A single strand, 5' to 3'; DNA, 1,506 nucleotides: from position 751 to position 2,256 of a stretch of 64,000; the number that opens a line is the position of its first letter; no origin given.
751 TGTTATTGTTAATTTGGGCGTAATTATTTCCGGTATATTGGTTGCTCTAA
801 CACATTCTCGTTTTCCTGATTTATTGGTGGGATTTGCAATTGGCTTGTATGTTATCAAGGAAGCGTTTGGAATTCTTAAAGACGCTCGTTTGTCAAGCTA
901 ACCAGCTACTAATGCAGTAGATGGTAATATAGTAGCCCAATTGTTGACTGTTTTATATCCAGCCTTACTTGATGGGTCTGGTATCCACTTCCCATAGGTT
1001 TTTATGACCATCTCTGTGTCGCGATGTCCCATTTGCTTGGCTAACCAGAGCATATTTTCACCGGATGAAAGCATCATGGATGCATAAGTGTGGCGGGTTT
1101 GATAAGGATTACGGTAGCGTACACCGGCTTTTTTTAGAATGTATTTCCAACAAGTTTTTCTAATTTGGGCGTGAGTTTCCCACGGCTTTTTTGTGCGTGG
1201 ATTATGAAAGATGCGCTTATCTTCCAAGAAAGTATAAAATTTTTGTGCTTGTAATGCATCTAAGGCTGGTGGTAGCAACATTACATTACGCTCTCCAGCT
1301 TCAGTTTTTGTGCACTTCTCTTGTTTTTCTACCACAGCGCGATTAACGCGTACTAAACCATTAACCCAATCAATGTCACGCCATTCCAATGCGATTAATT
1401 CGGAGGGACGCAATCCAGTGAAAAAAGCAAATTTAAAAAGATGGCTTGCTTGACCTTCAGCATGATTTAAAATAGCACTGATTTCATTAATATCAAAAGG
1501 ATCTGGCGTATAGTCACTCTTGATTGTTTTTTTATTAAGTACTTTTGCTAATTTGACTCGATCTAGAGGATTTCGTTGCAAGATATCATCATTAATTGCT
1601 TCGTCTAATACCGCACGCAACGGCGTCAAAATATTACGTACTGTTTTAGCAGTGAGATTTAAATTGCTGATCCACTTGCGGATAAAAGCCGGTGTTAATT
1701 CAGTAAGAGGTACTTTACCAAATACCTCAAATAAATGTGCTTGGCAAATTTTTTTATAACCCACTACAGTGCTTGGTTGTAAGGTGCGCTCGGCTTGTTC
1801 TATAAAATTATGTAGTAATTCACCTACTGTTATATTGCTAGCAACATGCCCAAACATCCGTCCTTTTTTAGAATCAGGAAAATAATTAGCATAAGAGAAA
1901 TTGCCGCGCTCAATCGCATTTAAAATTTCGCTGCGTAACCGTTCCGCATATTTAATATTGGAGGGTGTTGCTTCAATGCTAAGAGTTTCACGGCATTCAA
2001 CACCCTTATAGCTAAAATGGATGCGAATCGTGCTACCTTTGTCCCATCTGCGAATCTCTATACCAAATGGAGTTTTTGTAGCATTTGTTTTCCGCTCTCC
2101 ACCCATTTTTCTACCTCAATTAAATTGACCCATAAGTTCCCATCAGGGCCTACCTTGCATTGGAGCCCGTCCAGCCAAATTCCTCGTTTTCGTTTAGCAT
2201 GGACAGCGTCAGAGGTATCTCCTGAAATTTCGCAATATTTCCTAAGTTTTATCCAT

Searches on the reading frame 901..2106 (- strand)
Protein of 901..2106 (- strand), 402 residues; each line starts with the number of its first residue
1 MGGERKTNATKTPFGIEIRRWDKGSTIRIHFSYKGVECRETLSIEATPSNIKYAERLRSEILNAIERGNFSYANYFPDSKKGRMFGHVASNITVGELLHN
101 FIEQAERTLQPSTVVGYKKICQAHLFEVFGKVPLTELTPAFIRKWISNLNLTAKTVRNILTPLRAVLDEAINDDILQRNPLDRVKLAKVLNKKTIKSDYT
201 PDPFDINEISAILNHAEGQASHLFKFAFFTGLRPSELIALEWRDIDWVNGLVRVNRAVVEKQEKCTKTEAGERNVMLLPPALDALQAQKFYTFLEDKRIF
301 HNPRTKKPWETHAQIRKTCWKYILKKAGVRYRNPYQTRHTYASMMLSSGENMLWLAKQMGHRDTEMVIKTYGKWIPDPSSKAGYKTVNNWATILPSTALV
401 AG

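Call 8: search_protein_families(library=pfam, proteins=[window:901-2106:-])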
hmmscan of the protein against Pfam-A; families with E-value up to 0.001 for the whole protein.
window:901-2106:- (402 aa): 5 families
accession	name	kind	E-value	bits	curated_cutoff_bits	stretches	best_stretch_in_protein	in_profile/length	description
PF12167.14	Arm-DNA-bind_2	-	8.3e-24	83.8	22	1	15-80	3-65/65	Arm DNA-binding domain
PF00589.27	Phage_integrase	-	1.7e-17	64.2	27.1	1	207-371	6-165/172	Phage integrase family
PF14659.12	Phage_int_SAM_3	-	2.3e-10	41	22.6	1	93-149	1-57/58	Phage integrase, N-terminal SAM-like domain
PF13102.12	Phage_int_SAM_5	-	7.4e-10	39.5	22.3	1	94-182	2-94/98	Phage integrase SAM-like domain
PF22022.2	Phage_int_M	-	0.00024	21.7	27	0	98-185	5-94/96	Phage integrase central domain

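Call 18: find_related_loci(query=window:901-2106:-, collection=viral_contigs, flank=10000)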
Query window:901-2106:- (402 aa) in viral_contigs; peptide patterns used: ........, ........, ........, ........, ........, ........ (x = any residue, [..] = any of these).
2 stretches matched a pattern, but none encodes a relative of the query by tblastn (E <= 1e-3).

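Call 39: find_homologous_proteins(query=window:901-2106:-, max_evalue=1e-30)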
Query window:901-2106:- (402 aa): 3568 proteins with E <= 1e-30 among 8000 candidates; the best 120 are listed.
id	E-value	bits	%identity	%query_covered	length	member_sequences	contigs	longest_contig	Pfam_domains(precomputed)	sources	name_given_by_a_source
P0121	6.0e-264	893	96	99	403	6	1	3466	PF12167.15,PF14659.13,PF13102.13,PF00589.28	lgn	-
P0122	1.4e-238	809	85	100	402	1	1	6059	PF12167.15,PF14659.13,PF13102.13,PF00589.28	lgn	-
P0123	1.2e-212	724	77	99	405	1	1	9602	PF12167.15,PF14659.13,PF00589.28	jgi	jgi:integrase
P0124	4.7e-178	610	67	98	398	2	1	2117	PF12167.15,PF14659.13,PF00589.28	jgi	jgi:integrase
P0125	1.2e-176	605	65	97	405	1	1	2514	PF12167.15,PF14659.13,PF13102.13,PF00589.28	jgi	jgi:integrase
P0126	7.3e-176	603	67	96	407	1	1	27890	PF12167.15,PF14659.13,PF00589.28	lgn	-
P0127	1.1e-175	602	66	97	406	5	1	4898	PF12167.15,PF14659.13,PF00589.28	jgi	jgi:integrase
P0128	2.5e-175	601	64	100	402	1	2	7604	PF12167.15,PF14659.13,PF00589.28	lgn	-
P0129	3.3e-175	601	65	98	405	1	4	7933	PF12167.15,PF14659.13,PF00589.28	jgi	jgi:integrase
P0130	8.9e-175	599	65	97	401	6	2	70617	PF12167.15,PF14659.13,PF00589.28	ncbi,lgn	-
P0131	3.2e-174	598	64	98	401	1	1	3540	PF12167.15,PF14659.13,PF00589.28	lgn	-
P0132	4.4e-174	597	66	95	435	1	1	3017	PF12167.15,PF00589.28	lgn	-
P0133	1.6e-173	595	64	98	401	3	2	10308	PF12167.15,PF14659.13,PF00589.28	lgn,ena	-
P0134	1.7e-173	595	64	98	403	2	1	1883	PF12167.15,PF14659.13,PF00589.28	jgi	jgi:integrase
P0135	1.7e-173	595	65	98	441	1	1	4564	PF12167.15,PF14659.13,PF00589.28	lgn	-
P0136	5.1e-173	594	64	98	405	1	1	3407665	PF12167.15,PF14659.13,PF00589.28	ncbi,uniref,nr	ncbi:tyrosine-type recombinase/integrase [Legionella spiritensis]|uniref:tyrosine-type recombinase/i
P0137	6.0e-173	593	63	99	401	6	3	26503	PF12167.15,PF14659.13,PF00589.28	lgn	-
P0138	6.3e-173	593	63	98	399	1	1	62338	PF12167.15,PF14659.13,PF00589.28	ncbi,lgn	ncbi:TPA: tyrosine-type recombinase/integrase [Legionella anisa]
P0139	1.5e-172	592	64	100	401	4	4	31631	PF12167.15,PF14659.13,PF00589.28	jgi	jgi:integrase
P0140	5.6e-172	590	64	98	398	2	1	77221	PF12167.15,PF14659.13,PF00589.28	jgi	jgi:integrase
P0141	7.2e-172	590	64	98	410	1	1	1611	PF12167.15,PF14659.13,PF13102.13,PF00589.28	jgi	jgi:integrase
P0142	7.4e-172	590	63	99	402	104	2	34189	PF12167.15,PF14659.13,PF00589.28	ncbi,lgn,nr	ncbi:TPA: DUF3596 domain-containing protein [Legionella pneumophila]|nr:DUF3596 domain-containing pr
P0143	1.6e-171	589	63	99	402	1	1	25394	PF12167.15,PF14659.13,PF00589.28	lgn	-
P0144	1.7e-171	589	64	97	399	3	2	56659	PF12167.15,PF14659.13,PF00589.28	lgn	-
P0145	2.7e-171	588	62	99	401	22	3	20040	PF12167.15,PF14659.13,PF00589.28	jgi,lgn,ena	-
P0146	4.2e-171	587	63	97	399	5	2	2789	PF12167.15,PF14659.13,PF00589.28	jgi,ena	jgi:integrase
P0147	4.4e-171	587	64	96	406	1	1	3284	PF12167.15,PF14659.13,PF13102.13,PF00589.28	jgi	jgi:integrase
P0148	9.9e-171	586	64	97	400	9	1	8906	PF12167.15,PF14659.13,PF00589.28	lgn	-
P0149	1.7e-170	585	65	97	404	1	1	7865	PF12167.15,PF14659.13,PF00589.28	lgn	-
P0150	1.8e-170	585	64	99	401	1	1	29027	PF12167.15,PF14659.13,PF00589.28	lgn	-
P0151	1.9e-170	585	63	98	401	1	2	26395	PF12167.15,PF14659.13,PF00589.28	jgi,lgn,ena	-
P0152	2.9e-170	584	64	97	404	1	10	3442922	PF12167.15,PF14659.13,PF00589.28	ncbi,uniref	ncbi:tyrosine-type recombinase/integrase [Legionella pneumophila]|uniref:tyrosine-type recombinase/i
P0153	3.0e-170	584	64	97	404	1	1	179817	PF12167.15,PF14659.13,PF00589.28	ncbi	ncbi:tyrosine-type recombinase/integrase [Legionella pneumophila]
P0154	3.9e-170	584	63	97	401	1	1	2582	PF12167.15,PF14659.13,PF00589.28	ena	-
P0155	4.9e-170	584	63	99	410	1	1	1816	PF12167.15,PF14659.13,PF00589.28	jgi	jgi:integrase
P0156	8.4e-170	583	63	98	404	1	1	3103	PF12167.15,PF14659.13,PF00589.28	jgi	jgi:integrase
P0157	9.4e-170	583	63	99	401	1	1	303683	PF12167.15,PF14659.13,PF00589.28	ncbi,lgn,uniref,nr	ncbi:tyrosine-type recombinase/integrase [Legionella sainthelensi]|uniref:tyrosine-type recombinase/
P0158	1.0e-169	583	63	97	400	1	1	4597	PF12167.15,PF14659.13,PF00589.28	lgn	-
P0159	2.1e-169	582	64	99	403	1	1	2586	PF12167.15,PF14659.13,PF00589.28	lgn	-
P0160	2.3e-169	581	65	97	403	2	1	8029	PF12167.15,PF14659.13,PF00589.28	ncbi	-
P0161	4.6e-169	581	63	98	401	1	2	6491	PF12167.15,PF14659.13,PF00589.28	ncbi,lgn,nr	ncbi:MAG: site-specific integrase [Legionella sp.]|nr:site-specific integrase [Legionella sp.]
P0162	5.9e-169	580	63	97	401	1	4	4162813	PF12167.15,PF14659.13,PF00589.28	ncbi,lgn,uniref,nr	ncbi:site-specific integrase [Legionella longbeachae]|uniref:Arm DNA-binding domain-containing prote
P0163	1.1e-168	579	62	98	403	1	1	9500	PF12167.15,PF14659.13,PF00589.28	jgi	-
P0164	2.1e-168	578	63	98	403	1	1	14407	PF12167.15,PF14659.13,PF00589.28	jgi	jgi:integrase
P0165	2.4e-168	578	63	98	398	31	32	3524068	PF12167.15,PF14659.13,PF13102.13,PF00589.28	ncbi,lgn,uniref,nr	ncbi:tyrosine-type recombinase/integrase [Legionella pneumophila]|uniref:tyrosine-type recombinase/i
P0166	6.1e-168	577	63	96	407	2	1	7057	PF12167.15,PF00589.28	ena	-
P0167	8.7e-168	576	63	98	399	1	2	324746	PF12167.15,PF14659.13,PF00589.28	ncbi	ncbi:TPA: tyrosine-type recombinase/integrase [Legionella pneumophila]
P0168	1.4e-167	576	63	99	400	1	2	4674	PF12167.15,PF14659.13,PF00589.28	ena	-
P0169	1.9e-167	575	66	91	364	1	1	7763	PF12167.15,PF14659.13,PF00589.28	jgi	-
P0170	2.3e-167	575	63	98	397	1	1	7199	PF12167.15,PF14659.13,PF13102.13,PF00589.28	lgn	-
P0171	9.8e-167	573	62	99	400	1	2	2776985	PF12167.15,PF14659.13,PF00589.28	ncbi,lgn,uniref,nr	ncbi:tyrosine-type recombinase/integrase [Legionella tucsonensis]|uniref:Putative lambdoid prophage 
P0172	1.3e-166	572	62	97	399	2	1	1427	PF12167.15,PF14659.13,PF00589.28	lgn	-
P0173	1.3e-166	572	62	98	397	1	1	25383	PF12167.15,PF14659.13,PF13102.13,PF00589.28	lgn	-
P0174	1.8e-166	572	62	98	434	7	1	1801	PF12167.15,PF14659.13,PF00589.28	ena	-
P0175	2.4e-166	572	62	98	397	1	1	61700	PF12167.15,PF14659.13,PF13102.13,PF00589.28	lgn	-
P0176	2.4e-166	572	62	99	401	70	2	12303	PF12167.15,PF14659.13,PF00589.28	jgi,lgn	-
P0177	2.5e-166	572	64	97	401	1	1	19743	PF12167.15,PF14659.13,PF00589.28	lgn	-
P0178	3.2e-166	571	61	99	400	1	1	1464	PF12167.15,PF14659.13,PF00589.28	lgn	-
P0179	4.4e-166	571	63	98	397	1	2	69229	PF12167.15,PF14659.13,PF13102.13,PF00589.28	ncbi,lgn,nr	ncbi:TPA: DUF3596 domain-containing protein [Legionella pneumophila subsp. pneumophila]|nr:DUF3596 d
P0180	5.2e-166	570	62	98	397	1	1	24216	PF12167.15,PF14659.13,PF13102.13,PF00589.28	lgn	-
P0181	5.3e-166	570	62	98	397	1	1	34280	PF12167.15,PF14659.13,PF13102.13,PF00589.28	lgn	-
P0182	7.7e-166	570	62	98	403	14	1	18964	PF12167.15,PF14659.13,PF00589.28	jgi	jgi:integrase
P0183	1.0e-165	570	62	98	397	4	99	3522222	PF12167.15,PF14659.13,PF13102.13,PF00589.28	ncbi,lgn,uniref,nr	ncbi:TPA: tyrosine-type recombinase/integrase [Legionella pneumophila]|uniref:tyrosine-type recombin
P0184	2.4e-165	568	63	98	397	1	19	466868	PF12167.15,PF14659.13,PF13102.13,PF00589.28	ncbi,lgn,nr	ncbi:TPA: tyrosine-type recombinase/integrase [Legionella pneumophila]|nr:site-specific integrase [L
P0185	2.7e-165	568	62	98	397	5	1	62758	PF12167.15,PF14659.13,PF13102.13,PF00589.28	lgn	-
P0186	3.3e-165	568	61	98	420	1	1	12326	PF12167.15,PF14659.13,PF00589.28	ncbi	-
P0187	5.0e-165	567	63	97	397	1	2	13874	PF12167.15,PF14659.13,PF00589.28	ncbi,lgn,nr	ncbi:TPA: DUF3596 domain-containing protein [Legionella pneumophila]|nr:DUF3596 domain-containing pr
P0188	5.0e-165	567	63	98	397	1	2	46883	PF12167.15,PF14659.13,PF13102.13,PF00589.28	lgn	-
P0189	5.9e-165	567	62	98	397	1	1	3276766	PF12167.15,PF14659.13,PF13102.13,PF00589.28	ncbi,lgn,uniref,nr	ncbi:site-specific integrase [Legionella micdadei]|uniref:tyrosine-type recombinase/integrase n=1 Ta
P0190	7.2e-165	567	63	97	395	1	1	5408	PF12167.15,PF14659.13,PF00589.28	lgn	-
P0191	8.0e-165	567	61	99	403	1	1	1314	PF12167.15,PF14659.13,PF13102.13,PF00589.28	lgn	-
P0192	9.0e-165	566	63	98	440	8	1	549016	PF12167.15,PF14659.13,PF00589.28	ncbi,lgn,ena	-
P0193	9.2e-165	566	62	98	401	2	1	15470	PF12167.15,PF14659.13,PF00589.28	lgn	-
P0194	1.1e-164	566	62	97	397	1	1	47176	PF12167.15,PF14659.13,PF13102.13,PF00589.28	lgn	-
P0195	1.9e-164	565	62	99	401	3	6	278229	PF12167.15,PF14659.13,PF00589.28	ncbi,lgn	ncbi:site-specific integrase [Legionella pneumophila serogroup 1]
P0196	2.0e-164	565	62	98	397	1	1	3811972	PF12167.15,PF14659.13,PF13102.13,PF00589.28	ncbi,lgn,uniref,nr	ncbi:site-specific integrase [Fluoribacter gormanii]|uniref:tyrosine-type recombinase/integrase n=1 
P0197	2.8e-164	565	64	97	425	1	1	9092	PF12167.15,PF14659.13,PF00589.28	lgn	-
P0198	3.1e-164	565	63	98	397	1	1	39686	PF12167.15,PF14659.13,PF13102.13,PF00589.28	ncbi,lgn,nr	ncbi:TPA: tyrosine-type recombinase/integrase [Legionella pneumophila]|nr:tyrosine-type recombinase/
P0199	4.5e-164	564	62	98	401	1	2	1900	PF12167.15,PF14659.13,PF00589.28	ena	-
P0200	7.5e-164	563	60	98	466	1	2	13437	PF12167.15,PF14659.13,PF00589.28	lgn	-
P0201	8.1e-164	563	62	98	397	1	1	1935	PF12167.15,PF14659.13,PF00589.28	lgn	-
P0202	1.0e-163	563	61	98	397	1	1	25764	PF12167.15,PF14659.13,PF00589.28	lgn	-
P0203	1.8e-163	562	62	97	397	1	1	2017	PF12167.15,PF14659.13,PF13102.13,PF00589.28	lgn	-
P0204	3.0e-163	561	63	96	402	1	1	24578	PF12167.15,PF14659.13,PF00589.28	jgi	jgi:integrase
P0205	3.7e-163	561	61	98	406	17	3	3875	PF12167.15,PF14659.13,PF00589.28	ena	-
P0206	5.9e-163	560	61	97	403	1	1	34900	PF12167.15,PF14659.13,PF00589.28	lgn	-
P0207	6.0e-163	560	63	95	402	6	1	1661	PF12167.15,PF14659.13,PF00589.28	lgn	-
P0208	9.2e-163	560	60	99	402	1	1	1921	PF12167.15,PF14659.13,PF00589.28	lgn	-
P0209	9.7e-163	560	61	98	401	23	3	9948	PF12167.15,PF14659.13,PF00589.28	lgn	-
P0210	1.1e-162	559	61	98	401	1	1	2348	PF12167.15,PF14659.13,PF00589.28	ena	-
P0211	1.3e-162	559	62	98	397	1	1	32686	PF12167.15,PF14659.13,PF13102.13,PF00589.28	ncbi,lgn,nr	ncbi:TPA: DUF3596 domain-containing protein [Legionella pneumophila]|nr:DUF3596 domain-containing pr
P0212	1.6e-162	559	62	97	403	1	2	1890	PF12167.15,PF14659.13,PF00589.28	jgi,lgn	-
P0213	2.0e-162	559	62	98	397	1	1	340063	PF12167.15,PF14659.13,PF00589.28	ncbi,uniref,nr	ncbi:site-specific integrase [Legionella quinlivanii]|uniref:Site-specific integrase n=1 Tax=Legione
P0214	2.0e-162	559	61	98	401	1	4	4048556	PF12167.15,PF14659.13,PF00589.28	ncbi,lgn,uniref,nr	ncbi:site-specific integrase [Legionella parisiensis]|uniref:Transposase from transposon Tn916 n=1 T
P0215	2.0e-162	559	61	99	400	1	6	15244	PF12167.15,PF14659.13,PF00589.28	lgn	-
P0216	2.1e-162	559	61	97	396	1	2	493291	PF12167.15,PF14659.13,PF00589.28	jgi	jgi:integrase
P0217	3.0e-162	558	61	97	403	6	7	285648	PF12167.15,PF14659.13,PF00589.28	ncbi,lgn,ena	-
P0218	3.5e-162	558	62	98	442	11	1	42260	PF12167.15,PF14659.13,PF00589.28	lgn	-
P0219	5.3e-162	557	61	98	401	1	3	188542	PF12167.15,PF14659.13,PF00589.28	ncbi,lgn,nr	ncbi:TPA: Arm DNA-binding domain-containing protein [Legionella pneumophila]|nr:site-specific integr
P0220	6.9e-162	557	61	97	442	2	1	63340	PF12167.15,PF14659.13,PF13102.13,PF00589.28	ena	-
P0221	7.7e-162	557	61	98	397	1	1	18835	PF12167.15,PF14659.13,PF13102.13,PF00589.28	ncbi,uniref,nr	ncbi:DUF3596 domain-containing protein [Legionella sp.]|uniref:tyrosine-type recombinase/integrase n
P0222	1.1e-161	556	61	97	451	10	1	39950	PF12167.15,PF14659.13,PF00589.28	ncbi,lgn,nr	ncbi:TPA: site-specific integrase [Legionella pneumophila]|nr:site-specific integrase [Legionella pn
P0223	1.2e-161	556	61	97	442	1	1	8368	PF12167.15,PF14659.13,PF00589.28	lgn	-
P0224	1.8e-161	556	61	97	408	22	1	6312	PF12167.15,PF14659.13,PF00589.28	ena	-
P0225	2.0e-161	555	63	96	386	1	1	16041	PF12167.15,PF14659.13,PF00589.28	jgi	jgi:integrase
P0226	2.3e-161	555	61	98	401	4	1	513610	PF12167.15,PF14659.13,PF00589.28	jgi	-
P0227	2.3e-161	555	61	98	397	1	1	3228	PF12167.15,PF14659.13,PF00589.28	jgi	-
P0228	3.0e-161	555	62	98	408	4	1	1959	PF12167.15,PF14659.13,PF00589.28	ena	-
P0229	4.5e-161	554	60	98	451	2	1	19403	PF12167.15,PF14659.13,PF00589.28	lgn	-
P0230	8.9e-161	553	61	98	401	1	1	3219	PF12167.15,PF14659.13,PF00589.28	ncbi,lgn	-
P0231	1.8e-160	552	61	98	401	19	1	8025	PF12167.15,PF14659.13,PF00589.28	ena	-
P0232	2.0e-160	552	61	98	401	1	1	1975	PF12167.15,PF14659.13,PF00589.28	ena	-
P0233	2.7e-160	552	61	97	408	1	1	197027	PF12167.15,PF14659.13,PF00589.28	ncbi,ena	-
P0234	3.1e-160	551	61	98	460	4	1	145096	PF12167.15,PF14659.13,PF00589.28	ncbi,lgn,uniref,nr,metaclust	ncbi:tyrosine-type recombinase/integrase [Legionella pneumophila]|uniref:tyrosine-type recombinase/i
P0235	3.3e-160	551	62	96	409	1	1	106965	PF12167.15,PF14659.13,PF00589.28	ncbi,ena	-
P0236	3.7e-160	551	65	88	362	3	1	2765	PF12167.15,PF14659.13,PF00589.28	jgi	jgi:integrase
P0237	1.6e-159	549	60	100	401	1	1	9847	PF12167.15,PF14659.13,PF00589.28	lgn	-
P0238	1.7e-159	549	60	98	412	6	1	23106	PF12167.15,PF14659.13,PF00589.28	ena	-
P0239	2.0e-159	549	61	95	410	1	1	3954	PF12167.15,PF14659.13,PF00589.28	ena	-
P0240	4.3e-159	548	60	97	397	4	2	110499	PF12167.15,PF14659.13,PF00589.28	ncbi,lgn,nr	ncbi:TPA: site-specific integrase [Legionella pneumophila]|nr:site-specific integrase [Legionella pn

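Call 40: find_encoding_contigs(protein=P0121, flank=10000, max_places=4)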
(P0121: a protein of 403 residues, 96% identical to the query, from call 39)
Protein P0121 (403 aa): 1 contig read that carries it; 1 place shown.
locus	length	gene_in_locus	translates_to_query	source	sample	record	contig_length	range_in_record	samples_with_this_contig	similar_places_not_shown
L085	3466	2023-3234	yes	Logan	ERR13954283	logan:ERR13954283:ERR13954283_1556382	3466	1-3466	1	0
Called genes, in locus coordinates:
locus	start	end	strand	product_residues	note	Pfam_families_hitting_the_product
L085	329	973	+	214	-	-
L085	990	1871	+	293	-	PF01612:DNA_pol_A_exo1 (faint), PF10108:DNA_pol_B_exo2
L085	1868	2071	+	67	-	PF06806:DUF1233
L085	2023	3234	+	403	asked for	PF12167:Arm-DNA-bind_2, PF13102:Phage_int_SAM_5 (weak), PF14659:Phage_int_SAM_3, PF00589:Phage_integrase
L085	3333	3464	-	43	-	?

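Call 41: find_encoding_contigs(protein=P0122, flank=10000, max_places=4)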
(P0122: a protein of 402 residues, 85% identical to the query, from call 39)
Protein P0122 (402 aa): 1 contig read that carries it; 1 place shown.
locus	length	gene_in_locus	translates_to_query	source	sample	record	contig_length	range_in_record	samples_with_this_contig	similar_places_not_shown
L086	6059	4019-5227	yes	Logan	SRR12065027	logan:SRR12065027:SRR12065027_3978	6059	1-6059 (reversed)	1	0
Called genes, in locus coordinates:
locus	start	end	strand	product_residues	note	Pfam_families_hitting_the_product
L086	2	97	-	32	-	?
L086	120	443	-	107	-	PF10571:UPF0547 (weak)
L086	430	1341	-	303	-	PF09524:Phg_2220_C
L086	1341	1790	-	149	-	-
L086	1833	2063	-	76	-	PF14549:P22_Cro, PF15943:YdaS_toxin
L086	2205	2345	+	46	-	-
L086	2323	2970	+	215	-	-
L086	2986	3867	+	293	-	PF01612:DNA_pol_A_exo1 (faint), PF10108:DNA_pol_B_exo2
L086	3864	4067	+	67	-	PF06806:DUF1233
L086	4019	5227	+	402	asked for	PF12167:Arm-DNA-bind_2, PF13102:Phage_int_SAM_5 (weak), PF14659:Phage_int_SAM_3, PF00589:Phage_integrase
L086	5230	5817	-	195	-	PF01545:Cation_efflux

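Call 42: find_encoding_contigs(protein=P0123, flank=10000, max_places=4)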
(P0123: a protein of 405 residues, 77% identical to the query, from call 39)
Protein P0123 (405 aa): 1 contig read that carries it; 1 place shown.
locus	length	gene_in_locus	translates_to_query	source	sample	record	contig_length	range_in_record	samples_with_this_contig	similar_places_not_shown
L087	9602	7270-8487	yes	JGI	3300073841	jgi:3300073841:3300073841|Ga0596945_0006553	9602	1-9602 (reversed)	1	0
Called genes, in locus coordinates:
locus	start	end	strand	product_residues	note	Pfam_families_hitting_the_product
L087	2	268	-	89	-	?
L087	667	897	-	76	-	PF15943:YdaS_toxin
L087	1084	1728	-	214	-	PF20081:DUF6475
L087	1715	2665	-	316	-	-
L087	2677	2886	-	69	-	PF15943:YdaS_toxin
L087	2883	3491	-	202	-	-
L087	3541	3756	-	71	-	-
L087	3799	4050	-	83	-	-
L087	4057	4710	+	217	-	PF01381:HTH_3, PF12844:HTH_19 (weak), PF00717:Peptidase_S24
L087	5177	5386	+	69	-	-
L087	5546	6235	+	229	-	PF08281:Sigma70_r4_2 (faint), PF00196:GerE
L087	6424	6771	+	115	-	PF00717:Peptidase_S24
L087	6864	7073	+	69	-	PF02599:CsrA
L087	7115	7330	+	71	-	PF06806:DUF1233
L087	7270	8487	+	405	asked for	PF12167:Arm-DNA-bind_2, PF14659:Phage_int_SAM_3, PF00589:Phage_integrase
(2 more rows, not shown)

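Call 83: search_protein_families(library=ncbifam, proteins=[window:901-2106:-], max_evalue=0.00001)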
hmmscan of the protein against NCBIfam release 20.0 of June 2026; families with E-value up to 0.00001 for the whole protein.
window:901-2106:- (402 aa): 7 families
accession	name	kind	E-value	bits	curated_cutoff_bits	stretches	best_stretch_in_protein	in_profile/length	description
TIGR02224.1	recomb_XerC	equivalog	2.6e-14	53.3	335.15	1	105-363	9-267/295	tyrosine recombinase XerC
NF040815.2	recomb_XerA_Arch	equivalog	2.7e-13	50.1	220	1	107-365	10-246/263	site-specific tyrosine recombinase/integron integrase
TIGR02225.1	recomb_XerD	equivalog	4.8e-09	36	329.6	1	104-364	8-265/290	site-specific tyrosine recombinase XerD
TIGR02249.1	integrase_gron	subfamily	2.4e-07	30.4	265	0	200-264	98-162/315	integron integrase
NF003462.0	PRK05084.1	equivalog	3.1e-07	29.5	267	1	228-366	205-337/360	tyrosine recombinase XerS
NF001399.0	PRK00283.1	subfamily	4.6e-06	26.1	279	1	105-363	18-273/300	tyrosine recombinase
NF002331.0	PRK01287.1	subfamily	7.4e-06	25.2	371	0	150-365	94-304/365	site-specific tyrosine recombinase XerC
